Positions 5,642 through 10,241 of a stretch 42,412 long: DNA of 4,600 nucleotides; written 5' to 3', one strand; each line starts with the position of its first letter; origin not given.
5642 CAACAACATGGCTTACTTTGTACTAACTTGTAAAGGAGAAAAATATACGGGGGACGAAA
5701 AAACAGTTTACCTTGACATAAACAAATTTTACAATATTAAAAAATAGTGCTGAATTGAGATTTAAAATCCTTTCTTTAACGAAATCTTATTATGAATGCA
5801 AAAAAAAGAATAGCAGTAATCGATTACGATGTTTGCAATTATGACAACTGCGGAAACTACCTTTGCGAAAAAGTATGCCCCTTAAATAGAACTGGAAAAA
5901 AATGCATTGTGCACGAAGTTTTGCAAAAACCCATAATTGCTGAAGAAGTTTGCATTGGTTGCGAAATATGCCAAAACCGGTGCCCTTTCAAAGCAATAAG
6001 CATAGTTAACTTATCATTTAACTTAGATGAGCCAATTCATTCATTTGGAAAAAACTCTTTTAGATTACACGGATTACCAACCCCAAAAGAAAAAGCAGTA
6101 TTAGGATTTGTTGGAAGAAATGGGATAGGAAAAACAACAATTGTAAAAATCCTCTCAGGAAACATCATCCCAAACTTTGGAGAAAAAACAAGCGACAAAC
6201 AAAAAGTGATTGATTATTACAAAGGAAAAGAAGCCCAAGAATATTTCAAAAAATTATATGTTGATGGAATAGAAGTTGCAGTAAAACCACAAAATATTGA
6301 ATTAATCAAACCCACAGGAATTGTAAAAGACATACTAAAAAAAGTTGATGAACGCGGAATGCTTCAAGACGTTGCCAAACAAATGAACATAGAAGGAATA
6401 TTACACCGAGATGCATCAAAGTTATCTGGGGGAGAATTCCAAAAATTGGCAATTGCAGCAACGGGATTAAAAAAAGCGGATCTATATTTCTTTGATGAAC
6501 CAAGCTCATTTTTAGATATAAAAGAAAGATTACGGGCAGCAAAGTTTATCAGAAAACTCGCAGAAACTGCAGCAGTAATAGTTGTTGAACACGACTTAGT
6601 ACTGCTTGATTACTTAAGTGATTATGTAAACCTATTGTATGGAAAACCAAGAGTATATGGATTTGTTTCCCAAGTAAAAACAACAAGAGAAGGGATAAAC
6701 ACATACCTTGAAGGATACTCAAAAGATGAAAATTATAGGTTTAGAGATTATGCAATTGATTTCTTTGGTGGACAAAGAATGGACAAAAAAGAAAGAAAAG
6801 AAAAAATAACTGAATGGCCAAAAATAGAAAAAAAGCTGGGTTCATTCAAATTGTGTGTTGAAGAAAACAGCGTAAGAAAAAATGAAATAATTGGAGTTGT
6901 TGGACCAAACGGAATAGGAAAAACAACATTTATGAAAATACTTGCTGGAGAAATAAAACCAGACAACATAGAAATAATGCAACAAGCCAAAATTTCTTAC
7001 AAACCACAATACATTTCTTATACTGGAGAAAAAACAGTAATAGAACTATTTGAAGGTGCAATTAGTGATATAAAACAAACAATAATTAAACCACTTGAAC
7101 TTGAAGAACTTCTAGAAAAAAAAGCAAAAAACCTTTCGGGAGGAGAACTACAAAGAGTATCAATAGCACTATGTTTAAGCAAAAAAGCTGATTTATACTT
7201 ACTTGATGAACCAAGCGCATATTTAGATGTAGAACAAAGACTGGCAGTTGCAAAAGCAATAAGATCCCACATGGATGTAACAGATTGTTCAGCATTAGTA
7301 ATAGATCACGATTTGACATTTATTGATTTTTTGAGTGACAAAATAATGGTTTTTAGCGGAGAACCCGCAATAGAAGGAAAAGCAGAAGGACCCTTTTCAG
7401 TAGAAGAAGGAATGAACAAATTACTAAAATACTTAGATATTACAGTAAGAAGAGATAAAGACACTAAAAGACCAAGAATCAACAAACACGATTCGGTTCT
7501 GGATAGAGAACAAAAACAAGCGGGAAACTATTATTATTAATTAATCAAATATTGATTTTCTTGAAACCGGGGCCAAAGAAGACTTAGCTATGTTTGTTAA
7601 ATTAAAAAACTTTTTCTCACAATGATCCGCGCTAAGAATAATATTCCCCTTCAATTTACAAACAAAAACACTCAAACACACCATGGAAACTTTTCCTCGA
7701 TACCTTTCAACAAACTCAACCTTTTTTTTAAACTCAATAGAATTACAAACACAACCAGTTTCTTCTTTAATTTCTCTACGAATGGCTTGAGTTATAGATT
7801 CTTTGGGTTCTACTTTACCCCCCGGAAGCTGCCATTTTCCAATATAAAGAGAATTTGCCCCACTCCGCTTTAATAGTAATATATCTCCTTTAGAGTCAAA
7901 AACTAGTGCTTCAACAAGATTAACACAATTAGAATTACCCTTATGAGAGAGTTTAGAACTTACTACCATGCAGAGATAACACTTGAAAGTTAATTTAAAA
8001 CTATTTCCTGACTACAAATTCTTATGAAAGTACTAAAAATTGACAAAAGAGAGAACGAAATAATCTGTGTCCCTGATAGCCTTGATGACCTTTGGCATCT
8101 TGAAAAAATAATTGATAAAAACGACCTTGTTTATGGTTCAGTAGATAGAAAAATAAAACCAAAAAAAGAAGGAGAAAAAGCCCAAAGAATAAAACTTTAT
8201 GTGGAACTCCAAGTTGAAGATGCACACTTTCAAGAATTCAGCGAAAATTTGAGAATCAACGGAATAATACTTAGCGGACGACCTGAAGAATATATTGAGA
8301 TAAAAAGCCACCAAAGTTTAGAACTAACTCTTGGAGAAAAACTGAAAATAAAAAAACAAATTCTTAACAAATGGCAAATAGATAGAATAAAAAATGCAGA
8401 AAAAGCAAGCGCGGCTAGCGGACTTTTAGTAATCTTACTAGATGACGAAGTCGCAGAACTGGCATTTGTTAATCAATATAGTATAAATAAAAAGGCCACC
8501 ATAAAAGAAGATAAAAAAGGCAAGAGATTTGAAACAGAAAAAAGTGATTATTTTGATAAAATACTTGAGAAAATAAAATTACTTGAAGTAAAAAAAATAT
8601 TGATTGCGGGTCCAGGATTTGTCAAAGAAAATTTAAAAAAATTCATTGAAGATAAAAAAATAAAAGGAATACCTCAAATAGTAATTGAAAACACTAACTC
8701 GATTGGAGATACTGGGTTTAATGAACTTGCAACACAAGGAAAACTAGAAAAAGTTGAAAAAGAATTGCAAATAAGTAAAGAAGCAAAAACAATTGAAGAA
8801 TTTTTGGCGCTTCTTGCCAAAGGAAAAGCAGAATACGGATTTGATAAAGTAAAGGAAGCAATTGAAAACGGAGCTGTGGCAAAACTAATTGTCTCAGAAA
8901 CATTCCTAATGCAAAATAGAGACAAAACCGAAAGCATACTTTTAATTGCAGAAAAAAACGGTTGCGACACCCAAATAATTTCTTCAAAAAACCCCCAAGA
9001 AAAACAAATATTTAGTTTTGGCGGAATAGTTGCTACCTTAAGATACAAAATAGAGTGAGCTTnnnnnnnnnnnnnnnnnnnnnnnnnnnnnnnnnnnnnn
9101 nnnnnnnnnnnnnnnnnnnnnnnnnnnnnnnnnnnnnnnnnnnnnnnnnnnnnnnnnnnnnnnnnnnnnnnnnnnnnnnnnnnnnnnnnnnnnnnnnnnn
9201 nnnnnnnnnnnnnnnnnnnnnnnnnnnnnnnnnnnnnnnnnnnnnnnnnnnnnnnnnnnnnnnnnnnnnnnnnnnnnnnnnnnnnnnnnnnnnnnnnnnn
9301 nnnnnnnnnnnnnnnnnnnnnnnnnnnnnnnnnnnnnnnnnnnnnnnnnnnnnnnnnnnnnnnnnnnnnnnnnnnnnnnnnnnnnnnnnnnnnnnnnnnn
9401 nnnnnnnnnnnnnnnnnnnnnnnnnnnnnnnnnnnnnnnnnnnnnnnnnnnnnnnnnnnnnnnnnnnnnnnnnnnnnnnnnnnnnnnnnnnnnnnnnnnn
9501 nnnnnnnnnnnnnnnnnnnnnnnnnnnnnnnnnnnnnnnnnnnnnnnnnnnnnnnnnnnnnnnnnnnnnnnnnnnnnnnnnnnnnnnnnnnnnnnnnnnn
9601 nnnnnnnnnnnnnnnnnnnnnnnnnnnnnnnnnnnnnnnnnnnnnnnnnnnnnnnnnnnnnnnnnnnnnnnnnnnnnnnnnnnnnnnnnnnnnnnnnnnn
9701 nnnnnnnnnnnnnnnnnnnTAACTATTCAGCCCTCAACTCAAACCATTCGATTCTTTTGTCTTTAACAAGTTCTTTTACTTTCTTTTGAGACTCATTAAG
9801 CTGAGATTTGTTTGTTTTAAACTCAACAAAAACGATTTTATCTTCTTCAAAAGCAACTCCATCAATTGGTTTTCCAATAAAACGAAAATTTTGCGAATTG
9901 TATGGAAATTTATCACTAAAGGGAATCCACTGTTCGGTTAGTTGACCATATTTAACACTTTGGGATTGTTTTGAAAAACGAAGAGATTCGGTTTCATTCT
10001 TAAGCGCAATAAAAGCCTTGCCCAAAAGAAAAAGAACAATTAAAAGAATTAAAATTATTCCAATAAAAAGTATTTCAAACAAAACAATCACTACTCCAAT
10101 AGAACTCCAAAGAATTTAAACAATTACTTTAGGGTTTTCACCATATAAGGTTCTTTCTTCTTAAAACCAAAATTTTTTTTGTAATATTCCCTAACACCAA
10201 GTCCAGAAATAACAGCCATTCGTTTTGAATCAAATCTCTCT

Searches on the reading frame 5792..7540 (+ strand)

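Call 44: search_protein_families(library=pfam, proteins=[window:5792-7540:+], max_evalue=0.001)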
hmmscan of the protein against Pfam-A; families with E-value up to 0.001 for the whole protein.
window:5792-7540:+ (582 aa): 17 families
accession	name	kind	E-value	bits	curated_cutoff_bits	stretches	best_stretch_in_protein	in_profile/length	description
PF00005.33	ABC_tran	-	1.8e-40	139.1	25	2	360-475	7-136/137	ABC transporter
PF02463.25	SMC_N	-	8.2e-14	52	40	2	97-270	20-200/220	RecF/RecN/SMC N terminal domain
PF13304.12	AAA_21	-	6.5e-10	40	27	0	367-385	2-26/304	AAA domain, putative AbiEii toxin, Type IV TA system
PF00004.35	AAA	-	4.6e-07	30.8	21.2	0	369-444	3-73/131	ATPase family associated with various cellular activities (AAA)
PF03215.21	Rad17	-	1.3e-05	25.6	23.8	0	362-401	43-82/186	Rad17 P-loop domain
PF00910.28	RNA_helicase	-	2.5e-05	25.1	21.5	0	369-401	3-34/105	RNA helicase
PF20720.3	nSTAND3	-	2.8e-05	24.3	27.2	0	361-416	14-68/155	Novel STAND NTPase 3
PF04068.21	Fer4_RLI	-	4.5e-05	23.5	23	1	6-37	2-35/35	Possible Fer4-like domain in RNase L inhibitor, RLI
PF00931.28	NB-ARC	-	8.9e-05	22.3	23.5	0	362-472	19-107/248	NB-ARC domain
PF05272.17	VapE-like_dom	-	9.3e-05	22.4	25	0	361-396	48-84/217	Virulence-associated protein E-like domain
PF00037.32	Fer4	-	0.00021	21.4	21.1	1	48-70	2-24/24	4Fe-4S binding domain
PF13175.12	AAA_15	-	0.00026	21.2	32.1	0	106-121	28-43/374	AAA ATPase domain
PF13401.12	AAA_22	-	0.0003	21.5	27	0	364-453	5-84/130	AAA domain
PF12837.12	Fer4_6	-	0.00034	20.9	25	0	7-30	1-20/24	4Fe-4S binding domain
PF03193.22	RsgA_GTPase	-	0.00035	20.9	30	0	362-395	104-137/174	RsgA GTPase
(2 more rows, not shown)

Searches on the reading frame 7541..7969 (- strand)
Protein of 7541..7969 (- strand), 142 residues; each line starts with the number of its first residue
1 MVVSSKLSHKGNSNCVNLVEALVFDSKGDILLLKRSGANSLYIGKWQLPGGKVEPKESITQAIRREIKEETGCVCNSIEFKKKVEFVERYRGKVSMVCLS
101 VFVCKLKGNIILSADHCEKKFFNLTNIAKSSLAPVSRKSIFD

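Call 44: search_protein_families(library=pfam, proteins=[window:7541-7969:-], max_evalue=0.001)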
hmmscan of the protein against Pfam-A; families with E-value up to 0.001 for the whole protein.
window:7541-7969:- (142 aa): 3 families
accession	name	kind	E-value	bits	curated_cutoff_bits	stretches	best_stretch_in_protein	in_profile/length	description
PF00293.34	NUDIX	-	1.9e-19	70.5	21.1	1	21-138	8-129/134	NUDIX domain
PF14815.12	NUDIX_4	-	2.6e-05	24.4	35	1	22-74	4-52/113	NUDIX domain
PF22327.2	Nudt16-like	-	0.00038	20.9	27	1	45-109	34-98/161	U8 snoRNA-decapping enzyme-like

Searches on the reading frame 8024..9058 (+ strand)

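Call 44: search_protein_families(library=pfam, proteins=[window:8024-9058:+], max_evalue=0.001)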
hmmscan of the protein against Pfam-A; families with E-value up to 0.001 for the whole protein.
window:8024-9058:+ (344 aa): 3 families
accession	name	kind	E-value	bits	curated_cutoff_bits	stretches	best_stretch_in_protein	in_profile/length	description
PF03463.20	eRF1_1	-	9.7e-20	71.2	23.8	1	1-125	1-122/123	eRF1 domain 1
PF03465.20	eRF1_3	-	1.8e-18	67.4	25.8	1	250-343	1-106/106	eRF1 domain 3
PF03464.20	eRF1_2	-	5.7e-06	27.1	27.1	1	136-238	4-126/133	eRF1 domain 2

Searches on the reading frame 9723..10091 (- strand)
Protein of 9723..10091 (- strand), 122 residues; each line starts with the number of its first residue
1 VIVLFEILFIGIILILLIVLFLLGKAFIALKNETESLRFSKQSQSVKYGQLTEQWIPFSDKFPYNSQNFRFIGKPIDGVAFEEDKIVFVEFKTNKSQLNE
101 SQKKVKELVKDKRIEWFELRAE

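Call 44: search_protein_families(library=pfam, proteins=[window:9723-10091:-], max_evalue=0.001)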
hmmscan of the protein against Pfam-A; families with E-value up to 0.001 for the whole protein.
window:9723-10091:- (122 aa): 1 family
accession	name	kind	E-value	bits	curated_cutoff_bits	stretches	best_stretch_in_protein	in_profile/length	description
PF10107.15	Endonuc_Holl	-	5.3e-19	69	23.8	1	41-120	72-158/159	Endonuclease related to archaeal Holliday junction resolvase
